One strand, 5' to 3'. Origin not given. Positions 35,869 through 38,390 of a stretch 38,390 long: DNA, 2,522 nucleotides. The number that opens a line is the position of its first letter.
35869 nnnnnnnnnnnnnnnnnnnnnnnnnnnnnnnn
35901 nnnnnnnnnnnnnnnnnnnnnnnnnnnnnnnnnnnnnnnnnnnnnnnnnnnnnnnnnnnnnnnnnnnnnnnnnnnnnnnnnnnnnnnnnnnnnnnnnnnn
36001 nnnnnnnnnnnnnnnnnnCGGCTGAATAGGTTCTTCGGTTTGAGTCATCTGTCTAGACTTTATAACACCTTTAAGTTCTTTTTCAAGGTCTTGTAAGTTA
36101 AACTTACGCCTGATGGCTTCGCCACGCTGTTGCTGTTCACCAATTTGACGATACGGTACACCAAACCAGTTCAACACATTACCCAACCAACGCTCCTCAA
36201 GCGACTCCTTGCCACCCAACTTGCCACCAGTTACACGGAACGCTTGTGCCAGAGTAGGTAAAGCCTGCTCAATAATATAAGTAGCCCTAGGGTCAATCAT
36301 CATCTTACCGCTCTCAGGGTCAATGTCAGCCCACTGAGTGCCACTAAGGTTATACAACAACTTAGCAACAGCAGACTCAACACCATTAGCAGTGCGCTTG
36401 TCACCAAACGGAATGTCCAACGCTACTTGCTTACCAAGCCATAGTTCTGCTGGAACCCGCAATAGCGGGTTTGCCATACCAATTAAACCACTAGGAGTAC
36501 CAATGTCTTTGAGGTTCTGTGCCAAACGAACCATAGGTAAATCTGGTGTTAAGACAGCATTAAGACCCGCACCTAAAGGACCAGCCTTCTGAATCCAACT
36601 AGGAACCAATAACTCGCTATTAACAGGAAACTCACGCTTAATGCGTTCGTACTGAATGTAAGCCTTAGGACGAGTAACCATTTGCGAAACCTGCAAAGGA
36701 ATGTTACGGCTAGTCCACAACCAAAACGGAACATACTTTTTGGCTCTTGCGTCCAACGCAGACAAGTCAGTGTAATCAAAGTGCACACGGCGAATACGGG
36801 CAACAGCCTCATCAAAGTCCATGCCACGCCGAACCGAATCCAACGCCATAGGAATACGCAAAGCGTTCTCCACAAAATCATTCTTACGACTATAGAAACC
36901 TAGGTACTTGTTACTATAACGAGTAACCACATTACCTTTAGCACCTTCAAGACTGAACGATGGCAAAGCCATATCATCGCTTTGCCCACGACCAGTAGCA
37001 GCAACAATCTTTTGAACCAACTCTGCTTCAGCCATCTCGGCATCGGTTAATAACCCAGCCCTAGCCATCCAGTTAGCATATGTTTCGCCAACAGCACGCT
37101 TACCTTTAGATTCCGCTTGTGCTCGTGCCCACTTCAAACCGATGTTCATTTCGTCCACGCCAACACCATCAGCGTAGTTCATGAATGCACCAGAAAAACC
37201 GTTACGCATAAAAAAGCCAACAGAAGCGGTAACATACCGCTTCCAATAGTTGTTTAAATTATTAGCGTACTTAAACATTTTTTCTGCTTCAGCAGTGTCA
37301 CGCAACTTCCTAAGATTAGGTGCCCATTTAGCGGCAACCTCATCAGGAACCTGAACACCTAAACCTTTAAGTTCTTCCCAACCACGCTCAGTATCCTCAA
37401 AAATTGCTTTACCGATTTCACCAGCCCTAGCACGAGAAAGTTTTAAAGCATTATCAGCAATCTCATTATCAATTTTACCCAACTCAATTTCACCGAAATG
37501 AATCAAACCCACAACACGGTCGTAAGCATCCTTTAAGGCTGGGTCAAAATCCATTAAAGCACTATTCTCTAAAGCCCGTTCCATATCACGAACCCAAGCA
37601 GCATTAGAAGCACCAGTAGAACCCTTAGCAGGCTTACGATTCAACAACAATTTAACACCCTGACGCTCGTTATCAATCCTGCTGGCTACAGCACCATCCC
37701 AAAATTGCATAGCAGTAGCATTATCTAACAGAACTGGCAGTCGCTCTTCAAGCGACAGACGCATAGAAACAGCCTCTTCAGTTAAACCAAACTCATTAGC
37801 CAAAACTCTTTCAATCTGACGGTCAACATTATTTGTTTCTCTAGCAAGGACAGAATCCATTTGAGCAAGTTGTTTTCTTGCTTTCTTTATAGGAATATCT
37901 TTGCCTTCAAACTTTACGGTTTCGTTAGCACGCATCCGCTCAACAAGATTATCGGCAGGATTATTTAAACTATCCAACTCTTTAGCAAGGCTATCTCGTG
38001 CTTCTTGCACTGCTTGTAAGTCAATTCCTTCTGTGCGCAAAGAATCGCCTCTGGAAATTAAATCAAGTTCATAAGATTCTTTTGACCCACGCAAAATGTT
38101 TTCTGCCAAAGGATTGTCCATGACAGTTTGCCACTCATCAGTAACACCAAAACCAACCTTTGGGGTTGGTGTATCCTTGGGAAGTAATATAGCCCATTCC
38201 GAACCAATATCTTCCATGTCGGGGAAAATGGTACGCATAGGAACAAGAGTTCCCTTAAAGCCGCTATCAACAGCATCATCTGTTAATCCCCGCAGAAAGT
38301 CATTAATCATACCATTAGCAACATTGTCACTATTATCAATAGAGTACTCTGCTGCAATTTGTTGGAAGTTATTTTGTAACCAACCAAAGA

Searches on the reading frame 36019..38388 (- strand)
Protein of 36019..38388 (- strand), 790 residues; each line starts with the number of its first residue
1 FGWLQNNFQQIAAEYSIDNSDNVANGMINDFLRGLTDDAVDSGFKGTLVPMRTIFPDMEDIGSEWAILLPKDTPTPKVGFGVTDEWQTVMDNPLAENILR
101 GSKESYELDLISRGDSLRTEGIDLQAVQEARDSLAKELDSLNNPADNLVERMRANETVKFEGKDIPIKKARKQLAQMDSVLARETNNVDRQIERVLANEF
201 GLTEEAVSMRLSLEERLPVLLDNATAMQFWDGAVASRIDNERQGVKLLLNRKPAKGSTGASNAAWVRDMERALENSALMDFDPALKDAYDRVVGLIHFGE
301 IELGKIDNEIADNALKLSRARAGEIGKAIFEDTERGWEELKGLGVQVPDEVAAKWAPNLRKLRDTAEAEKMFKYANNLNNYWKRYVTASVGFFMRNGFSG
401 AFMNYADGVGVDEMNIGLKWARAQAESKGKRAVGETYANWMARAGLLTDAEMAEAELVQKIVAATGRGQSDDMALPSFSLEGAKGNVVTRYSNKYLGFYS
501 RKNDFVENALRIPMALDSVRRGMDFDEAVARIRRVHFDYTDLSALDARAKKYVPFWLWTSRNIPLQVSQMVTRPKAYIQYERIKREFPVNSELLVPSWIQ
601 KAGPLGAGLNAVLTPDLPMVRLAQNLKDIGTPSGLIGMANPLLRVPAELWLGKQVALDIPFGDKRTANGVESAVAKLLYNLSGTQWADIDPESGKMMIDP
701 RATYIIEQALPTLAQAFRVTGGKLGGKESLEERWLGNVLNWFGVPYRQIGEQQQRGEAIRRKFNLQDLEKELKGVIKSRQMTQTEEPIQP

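Call 48: predict_structure(alignment_id=A1)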
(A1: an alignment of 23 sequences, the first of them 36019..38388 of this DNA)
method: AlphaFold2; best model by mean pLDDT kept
length: 790 residues; sequences in the alignment: 23
mean_pLDDT: 65.9   pTM: 0.39
mean pLDDT of the five models: 65.9, 60.1, 56.5, 54.9, 51.4
residues with pLDDT >= 90: 8; 70-90: 330; 50-70: 331; < 50: 121
segments of 3 or more residues with pLDDT < 50: 75-102, 104-106, 113-127, 141-146, 148-152, 201-203, 205-213, 344-346, 386-390, 433-437, 468-481, 485-491, 785-787
pLDDT, mean of each block of 10 residues (from residue 1): 73 73 77 82 79 69 73 47 40 43 50 46 46 54 46 53 61 62 61 60 47 51 61 76 78 58 76 75 74 76 62 61 71 72 56 77 79 73 55 69 85 87 69 53 80 85 64 43 49 55 77 91 87 71 62 59 58 56 57 58 62 60 65 68 74 73 78 81 83 83 76 66 63 65 64 71 75 71 49
secondary structure, 60 per line:
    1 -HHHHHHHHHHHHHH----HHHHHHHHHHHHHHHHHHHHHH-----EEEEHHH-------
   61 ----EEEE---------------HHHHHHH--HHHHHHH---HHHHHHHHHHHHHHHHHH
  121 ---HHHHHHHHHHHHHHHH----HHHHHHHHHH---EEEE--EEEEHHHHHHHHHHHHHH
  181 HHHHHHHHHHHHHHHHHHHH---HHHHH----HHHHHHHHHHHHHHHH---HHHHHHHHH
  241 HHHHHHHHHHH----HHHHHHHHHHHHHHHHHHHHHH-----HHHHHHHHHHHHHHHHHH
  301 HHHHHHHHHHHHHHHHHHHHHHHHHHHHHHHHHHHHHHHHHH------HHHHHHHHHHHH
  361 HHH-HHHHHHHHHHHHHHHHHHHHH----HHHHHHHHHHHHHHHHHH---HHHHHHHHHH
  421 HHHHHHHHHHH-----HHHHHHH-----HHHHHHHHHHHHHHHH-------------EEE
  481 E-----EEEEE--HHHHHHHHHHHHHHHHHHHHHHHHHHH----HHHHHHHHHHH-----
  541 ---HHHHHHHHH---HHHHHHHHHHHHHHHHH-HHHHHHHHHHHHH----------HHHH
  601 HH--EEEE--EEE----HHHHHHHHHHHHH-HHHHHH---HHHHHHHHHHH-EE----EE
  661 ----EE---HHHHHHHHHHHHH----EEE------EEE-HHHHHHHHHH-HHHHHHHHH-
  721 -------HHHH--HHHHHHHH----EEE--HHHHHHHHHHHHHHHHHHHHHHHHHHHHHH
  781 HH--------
elements in order (helices of 4 or more, strands of 3 or more residues): H2-15 H20-41 E47-50 E65-68 H84-90 H93-99 H103-120 H124-139 H144-153 E157-160 E163-166 H167-200 H204-208 H213-228 H232-251 H256-277 H283-342 H349-363 H365-385 H390-407 H411-431 H437-443 H449-464 E478-481 E487-491 H494-520 H525-535 H544-552 H556-572 H574-586 H597-602 E605-608 E611-613 H618-630 H632-637 H641-651 H670-682 E687-689 E696-698 H700-709 H711-719 H728-731 H734-741 E746-748 H751-782

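Call 52: fold_search(model_id=the predicted structure, library=pdb)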
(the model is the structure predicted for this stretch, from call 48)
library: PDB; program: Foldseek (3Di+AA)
matches with E <= 10: 53; with E <= 0.001: 0
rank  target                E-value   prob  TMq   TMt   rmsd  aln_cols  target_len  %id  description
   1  7v35_R                2.1e+00  0.10  0.08  0.15  21.7       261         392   13  Cryo-EM structure of the GIPR/GLP-1R/GCGR triagonist peptide 20-bound human GCGR-Gs complex (released 2022-03-02)
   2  9jxe_B                2.1e+00  0.04  0.08  0.11  28.3       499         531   11  Cryo-EM structure of apo human XPR1, class 1, with one visible SPX domain (released 2025-08-27)
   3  9j8q_A                2.6e+00  0.04  0.07  0.07  18.6       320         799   12  MprF from Pseudomonas aeruginosa in GDN micelle, C2 symmetry (released 2025-09-03)
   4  8k0i_A                2.7e+00  0.02  0.06  0.11  28.1       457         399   12  Human collagen prolyl processing enzyme complex, P3H1/CRTAP/PPIB heterotrimer, in its dual-ternary state (released 2024-09-18)
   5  6lm0_B                3.3e+00  0.06  0.08  0.20  14.6       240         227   12  The crystal structure of cyanorhodopsin (CyR) N2098R from cyanobacteria Calothrix sp. NIES-2098 (released 2020-10-21)
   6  5wq9_A                3.4e+00  0.06  0.05  0.08  12.8       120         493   13  CryoEM structure of type II secretion system secretin GspD G453A mutant in Vibrio cholerae (released 2016-12-28)
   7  5wq8_A                3.4e+00  0.06  0.05  0.08  12.8       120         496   13  CryoEM structure of type II secretion system secretin GspD in Vibrio cholerae (released 2016-12-28)
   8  4wic_B                3.8e+00  0.04  0.06  0.11  32.2       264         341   11  Immediate-early 1 protein (IE1) of rhesus macaque cytomegalovirus (released 2015-07-15)
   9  4k1o                  3.9e+00  0.05  0.08  0.18  21.4       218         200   12  Crystal structure of the alphaN-catenin actin-binding domain (released 2013-05-01)
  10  6nyy_C                4.1e+00  0.08  0.07  0.10   9.8        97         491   13  human m-AAA protease AFG3L2, substrate-bound (released 2019-05-22)
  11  5zsu_B                4.1e+00  0.01  0.05  0.05  27.4       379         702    9  Structure of the human homo-hexameric LRRC8A channel at 4.25 Angstroms (released 2018-08-15)
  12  2ksy_MODEL_1_A        4.3e+00  0.04  0.08  0.17  19.8       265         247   11  Solution nmr structure of sensory rhodopsin II (released 2010-06-02)
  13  3csk                  4.5e+00  0.05  0.07  0.08  15.7       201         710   12  Structure of DPP III from Saccharomyces cerevisiae (released 2008-06-10)
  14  3nog_B                4.7e+00  0.03  0.07  0.06  25.4       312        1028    8  Designed ankyrin repeat protein (DARPin) Binders to AcrB: Plasticity of the Interface (released 2011-05-18)
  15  3q1m_A                4.9e+00  0.09  0.06  0.13  11.8       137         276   15  Crystal Structure of BmrR Dimer bound to DNA and the ligand 4-amino-quinaldine (released 2011-06-15)
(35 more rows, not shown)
